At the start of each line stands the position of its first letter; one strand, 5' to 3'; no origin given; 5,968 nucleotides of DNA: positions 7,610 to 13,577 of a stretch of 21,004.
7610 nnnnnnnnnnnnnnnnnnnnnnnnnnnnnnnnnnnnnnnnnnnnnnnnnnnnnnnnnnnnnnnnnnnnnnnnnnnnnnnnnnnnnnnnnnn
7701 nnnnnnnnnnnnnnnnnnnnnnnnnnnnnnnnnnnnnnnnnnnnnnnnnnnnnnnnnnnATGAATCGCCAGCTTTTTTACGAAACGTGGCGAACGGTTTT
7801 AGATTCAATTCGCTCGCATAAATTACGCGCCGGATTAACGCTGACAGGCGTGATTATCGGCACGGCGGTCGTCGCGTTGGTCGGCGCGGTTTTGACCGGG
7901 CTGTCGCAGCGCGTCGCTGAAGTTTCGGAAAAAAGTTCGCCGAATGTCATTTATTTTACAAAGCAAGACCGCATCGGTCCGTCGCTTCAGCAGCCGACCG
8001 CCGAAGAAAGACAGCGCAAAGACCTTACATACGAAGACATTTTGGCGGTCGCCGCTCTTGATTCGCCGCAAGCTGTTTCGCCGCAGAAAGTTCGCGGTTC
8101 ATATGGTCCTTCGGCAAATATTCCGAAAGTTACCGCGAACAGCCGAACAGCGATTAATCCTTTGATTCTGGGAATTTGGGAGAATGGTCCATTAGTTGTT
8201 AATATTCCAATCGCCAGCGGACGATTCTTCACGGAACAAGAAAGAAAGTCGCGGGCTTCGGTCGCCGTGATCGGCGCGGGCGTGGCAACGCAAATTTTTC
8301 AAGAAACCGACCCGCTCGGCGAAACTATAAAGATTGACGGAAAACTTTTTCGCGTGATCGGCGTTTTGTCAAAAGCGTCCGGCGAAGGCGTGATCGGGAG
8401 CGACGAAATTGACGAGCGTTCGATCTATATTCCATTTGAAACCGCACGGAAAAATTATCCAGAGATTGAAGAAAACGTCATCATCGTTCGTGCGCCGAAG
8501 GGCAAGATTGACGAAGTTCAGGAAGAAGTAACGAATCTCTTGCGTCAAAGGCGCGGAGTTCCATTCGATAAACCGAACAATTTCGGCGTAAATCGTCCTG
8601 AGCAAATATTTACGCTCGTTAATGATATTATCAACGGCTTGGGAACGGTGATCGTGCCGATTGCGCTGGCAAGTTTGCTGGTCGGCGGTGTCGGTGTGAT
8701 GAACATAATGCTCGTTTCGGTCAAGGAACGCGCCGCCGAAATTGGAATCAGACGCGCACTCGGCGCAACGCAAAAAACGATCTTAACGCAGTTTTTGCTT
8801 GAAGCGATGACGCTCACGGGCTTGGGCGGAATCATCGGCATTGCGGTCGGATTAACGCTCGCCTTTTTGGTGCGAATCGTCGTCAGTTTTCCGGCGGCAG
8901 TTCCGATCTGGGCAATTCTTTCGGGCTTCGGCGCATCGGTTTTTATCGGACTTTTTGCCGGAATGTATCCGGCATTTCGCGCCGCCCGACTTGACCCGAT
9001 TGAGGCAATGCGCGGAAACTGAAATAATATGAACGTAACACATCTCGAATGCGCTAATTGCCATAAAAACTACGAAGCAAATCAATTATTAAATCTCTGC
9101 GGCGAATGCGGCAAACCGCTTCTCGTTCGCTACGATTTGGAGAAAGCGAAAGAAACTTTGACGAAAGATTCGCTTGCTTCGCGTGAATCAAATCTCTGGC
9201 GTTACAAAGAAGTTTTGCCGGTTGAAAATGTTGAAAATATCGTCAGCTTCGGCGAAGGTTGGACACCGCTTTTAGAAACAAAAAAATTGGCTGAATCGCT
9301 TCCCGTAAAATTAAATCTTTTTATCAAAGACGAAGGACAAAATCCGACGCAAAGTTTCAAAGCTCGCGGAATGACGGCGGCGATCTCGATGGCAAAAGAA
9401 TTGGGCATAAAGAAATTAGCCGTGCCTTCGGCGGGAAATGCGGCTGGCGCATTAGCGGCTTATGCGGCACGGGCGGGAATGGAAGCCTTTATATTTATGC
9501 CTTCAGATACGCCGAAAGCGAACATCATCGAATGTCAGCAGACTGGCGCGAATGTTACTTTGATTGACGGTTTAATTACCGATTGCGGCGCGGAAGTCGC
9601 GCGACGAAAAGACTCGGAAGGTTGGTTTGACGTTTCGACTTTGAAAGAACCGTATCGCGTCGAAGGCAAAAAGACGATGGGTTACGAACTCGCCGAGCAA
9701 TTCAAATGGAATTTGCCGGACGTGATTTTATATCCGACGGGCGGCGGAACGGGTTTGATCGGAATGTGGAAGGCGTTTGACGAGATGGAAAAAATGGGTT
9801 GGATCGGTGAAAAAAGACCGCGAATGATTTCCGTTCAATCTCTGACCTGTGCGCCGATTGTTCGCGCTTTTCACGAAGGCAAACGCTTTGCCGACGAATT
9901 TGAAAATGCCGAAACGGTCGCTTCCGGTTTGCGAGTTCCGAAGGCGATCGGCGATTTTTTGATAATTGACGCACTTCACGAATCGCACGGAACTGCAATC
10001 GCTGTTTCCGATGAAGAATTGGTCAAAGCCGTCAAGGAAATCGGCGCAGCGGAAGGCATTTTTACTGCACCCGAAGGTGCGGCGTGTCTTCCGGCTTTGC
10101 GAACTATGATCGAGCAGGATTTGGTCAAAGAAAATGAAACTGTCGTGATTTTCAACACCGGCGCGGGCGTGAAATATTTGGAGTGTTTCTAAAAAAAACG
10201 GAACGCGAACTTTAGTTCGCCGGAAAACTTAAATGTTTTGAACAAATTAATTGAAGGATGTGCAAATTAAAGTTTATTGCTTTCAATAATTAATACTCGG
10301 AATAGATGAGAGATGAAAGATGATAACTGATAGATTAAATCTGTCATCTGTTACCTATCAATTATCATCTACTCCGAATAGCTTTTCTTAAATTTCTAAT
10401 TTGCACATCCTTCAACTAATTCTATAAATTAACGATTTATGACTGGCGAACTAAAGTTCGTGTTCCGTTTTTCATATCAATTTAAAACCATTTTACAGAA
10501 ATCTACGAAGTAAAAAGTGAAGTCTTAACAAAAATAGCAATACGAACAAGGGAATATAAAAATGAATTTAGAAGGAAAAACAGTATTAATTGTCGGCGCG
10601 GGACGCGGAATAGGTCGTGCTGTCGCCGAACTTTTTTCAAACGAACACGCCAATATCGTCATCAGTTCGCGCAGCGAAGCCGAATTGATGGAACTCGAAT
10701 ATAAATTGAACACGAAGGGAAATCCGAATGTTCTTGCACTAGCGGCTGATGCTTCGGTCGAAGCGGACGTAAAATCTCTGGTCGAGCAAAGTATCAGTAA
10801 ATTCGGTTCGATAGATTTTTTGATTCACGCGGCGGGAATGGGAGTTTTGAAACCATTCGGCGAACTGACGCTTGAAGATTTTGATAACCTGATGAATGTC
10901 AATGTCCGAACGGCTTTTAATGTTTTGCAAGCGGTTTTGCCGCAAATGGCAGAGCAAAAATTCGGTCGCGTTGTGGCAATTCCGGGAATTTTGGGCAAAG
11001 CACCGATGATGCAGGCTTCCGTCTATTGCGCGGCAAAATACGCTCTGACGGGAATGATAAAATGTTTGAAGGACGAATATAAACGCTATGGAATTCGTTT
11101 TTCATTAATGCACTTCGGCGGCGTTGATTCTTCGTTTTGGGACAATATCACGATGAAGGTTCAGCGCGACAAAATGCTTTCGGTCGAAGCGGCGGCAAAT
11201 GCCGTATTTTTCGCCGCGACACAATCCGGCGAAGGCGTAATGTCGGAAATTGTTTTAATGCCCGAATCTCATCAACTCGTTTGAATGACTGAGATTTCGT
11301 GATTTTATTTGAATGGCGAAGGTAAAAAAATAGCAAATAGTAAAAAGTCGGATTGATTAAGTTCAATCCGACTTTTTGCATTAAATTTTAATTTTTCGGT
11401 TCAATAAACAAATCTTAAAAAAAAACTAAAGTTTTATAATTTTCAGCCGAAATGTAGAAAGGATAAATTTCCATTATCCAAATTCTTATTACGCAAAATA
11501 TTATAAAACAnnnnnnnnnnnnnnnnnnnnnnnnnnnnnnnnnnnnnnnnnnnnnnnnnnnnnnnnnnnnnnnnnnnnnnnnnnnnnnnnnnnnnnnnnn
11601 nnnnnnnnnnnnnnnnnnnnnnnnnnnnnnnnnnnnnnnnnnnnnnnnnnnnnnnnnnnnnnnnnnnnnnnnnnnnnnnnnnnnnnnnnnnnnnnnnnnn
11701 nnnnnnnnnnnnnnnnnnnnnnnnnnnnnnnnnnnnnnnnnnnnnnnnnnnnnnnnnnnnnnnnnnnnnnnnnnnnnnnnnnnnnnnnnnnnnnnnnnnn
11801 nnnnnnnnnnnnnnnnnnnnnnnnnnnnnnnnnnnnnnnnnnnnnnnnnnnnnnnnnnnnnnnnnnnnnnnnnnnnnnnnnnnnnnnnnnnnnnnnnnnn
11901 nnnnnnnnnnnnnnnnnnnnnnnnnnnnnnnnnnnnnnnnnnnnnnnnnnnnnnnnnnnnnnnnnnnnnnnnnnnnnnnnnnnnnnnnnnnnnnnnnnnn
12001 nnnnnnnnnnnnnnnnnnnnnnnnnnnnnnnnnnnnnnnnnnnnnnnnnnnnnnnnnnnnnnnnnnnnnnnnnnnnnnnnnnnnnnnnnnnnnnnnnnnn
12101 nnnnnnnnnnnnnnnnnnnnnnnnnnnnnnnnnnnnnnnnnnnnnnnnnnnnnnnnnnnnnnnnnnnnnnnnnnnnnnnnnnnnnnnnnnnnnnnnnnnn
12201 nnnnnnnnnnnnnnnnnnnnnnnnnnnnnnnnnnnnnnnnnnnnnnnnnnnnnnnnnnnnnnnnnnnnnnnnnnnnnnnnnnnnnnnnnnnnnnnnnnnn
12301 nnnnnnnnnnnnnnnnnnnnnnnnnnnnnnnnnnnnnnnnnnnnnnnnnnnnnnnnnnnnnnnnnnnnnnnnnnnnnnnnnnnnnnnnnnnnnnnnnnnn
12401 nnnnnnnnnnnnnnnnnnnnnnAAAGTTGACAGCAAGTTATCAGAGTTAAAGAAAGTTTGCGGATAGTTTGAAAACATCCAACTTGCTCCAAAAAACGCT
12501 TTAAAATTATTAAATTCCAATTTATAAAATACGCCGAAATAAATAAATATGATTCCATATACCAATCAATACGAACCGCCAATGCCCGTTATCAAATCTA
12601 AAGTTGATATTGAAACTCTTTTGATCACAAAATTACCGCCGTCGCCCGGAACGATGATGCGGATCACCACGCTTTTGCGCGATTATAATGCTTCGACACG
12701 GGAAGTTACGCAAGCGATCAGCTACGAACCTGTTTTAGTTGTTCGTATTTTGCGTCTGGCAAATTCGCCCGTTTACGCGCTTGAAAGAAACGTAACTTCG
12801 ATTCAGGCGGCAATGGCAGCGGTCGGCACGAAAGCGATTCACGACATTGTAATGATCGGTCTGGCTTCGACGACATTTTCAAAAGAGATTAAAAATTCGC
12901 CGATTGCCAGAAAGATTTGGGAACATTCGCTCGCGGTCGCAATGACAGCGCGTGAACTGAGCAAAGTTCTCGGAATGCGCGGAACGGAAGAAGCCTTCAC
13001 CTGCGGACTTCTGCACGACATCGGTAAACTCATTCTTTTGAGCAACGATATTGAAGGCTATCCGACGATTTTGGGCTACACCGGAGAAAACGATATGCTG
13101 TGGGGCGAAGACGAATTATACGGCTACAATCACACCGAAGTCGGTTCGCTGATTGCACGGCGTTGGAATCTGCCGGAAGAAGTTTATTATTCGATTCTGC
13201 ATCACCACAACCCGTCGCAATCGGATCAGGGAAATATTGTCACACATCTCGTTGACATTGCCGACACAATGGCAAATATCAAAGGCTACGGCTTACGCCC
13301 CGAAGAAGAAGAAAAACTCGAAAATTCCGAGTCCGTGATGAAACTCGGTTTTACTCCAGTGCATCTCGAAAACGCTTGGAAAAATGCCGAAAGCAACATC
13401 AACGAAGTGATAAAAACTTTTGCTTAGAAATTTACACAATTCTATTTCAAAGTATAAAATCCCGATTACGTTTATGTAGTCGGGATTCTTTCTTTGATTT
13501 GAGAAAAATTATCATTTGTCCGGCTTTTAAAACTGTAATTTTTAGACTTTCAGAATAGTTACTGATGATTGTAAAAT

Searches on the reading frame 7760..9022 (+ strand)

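Call 10: search_protein_families(library=pfam, proteins=[window:7760-9022:+], max_evalue=0.001)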
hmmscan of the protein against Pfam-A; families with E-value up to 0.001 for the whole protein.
window:7760-9022:+ (420 aa): 2 families
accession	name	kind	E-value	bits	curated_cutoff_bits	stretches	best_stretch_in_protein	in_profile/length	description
PF12704.14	MacB_PCD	-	2.7e-34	119.7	27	1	25-259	2-206/207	MacB-like periplasmic core domain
PF02687.27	FtsX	-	3.8e-21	75.8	25.5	1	301-413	3-120/120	FtsX-like permease C-terminal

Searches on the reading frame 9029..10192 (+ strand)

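Call 10: search_protein_families(library=pfam, proteins=[window:9029-10192:+], max_evalue=0.001)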
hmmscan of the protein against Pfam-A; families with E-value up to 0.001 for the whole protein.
window:9029-10192:+ (387 aa): 1 family
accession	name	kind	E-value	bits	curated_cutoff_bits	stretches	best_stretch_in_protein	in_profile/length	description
PF00291.31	PALP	-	4.1e-70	236.9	35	1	72-378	1-295/295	Pyridoxal-phosphate dependent enzyme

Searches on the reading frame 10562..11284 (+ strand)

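Call 10: search_protein_families(library=pfam, proteins=[window:10562-11284:+], max_evalue=0.001)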
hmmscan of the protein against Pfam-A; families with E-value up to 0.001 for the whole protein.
window:10562-11284:+ (240 aa): 7 families
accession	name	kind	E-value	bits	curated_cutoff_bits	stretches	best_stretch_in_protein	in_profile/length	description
PF00106.31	adh_short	-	2.2e-47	161.5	26.6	1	6-197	1-191/195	short chain dehydrogenase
PF13561.12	adh_short_C2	-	4.3e-35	121.8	27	1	12-201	1-189/236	Enoyl-(Acyl carrier protein) reductase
PF08659.16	KR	-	4.2e-15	56.6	22.6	1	7-167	2-161/180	KR domain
PF23441.1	SDR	-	7.7e-07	29.2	27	1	4-196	6-202/258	SDR-like rossmann domain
PF02719.21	Polysacc_synt_2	-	2.5e-06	27.4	20.2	1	8-190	1-173/293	Polysaccharide biosynthesis protein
PF08643.16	DUF1776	-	9.3e-05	22.4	25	1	98-191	107-202/294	Fungal family of unknown function (DUF1776)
PF01488.26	Shikimate_DH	-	0.00014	22.4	24.3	1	2-52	9-59/138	Shikimate / quinate 5-dehydrogenase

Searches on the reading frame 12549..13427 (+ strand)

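Call 5: search_protein_families(library=pfam, proteins=[window:12549-13427:+], max_evalue=0.1)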
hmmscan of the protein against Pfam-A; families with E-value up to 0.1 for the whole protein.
window:12549-13427:+ (292 aa): 3 families
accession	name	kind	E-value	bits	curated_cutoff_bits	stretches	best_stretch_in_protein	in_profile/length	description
PF08668.18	HDOD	-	2.6e-51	174.4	22.9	1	29-222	1-196/196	HDOD domain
PF01966.28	HD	-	6.2e-12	46.3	22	1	124-243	2-115/116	HD domain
PF18019.7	Cas3_HD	-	0.023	15.2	23.1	1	119-229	25-138/207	Cas3, HD domain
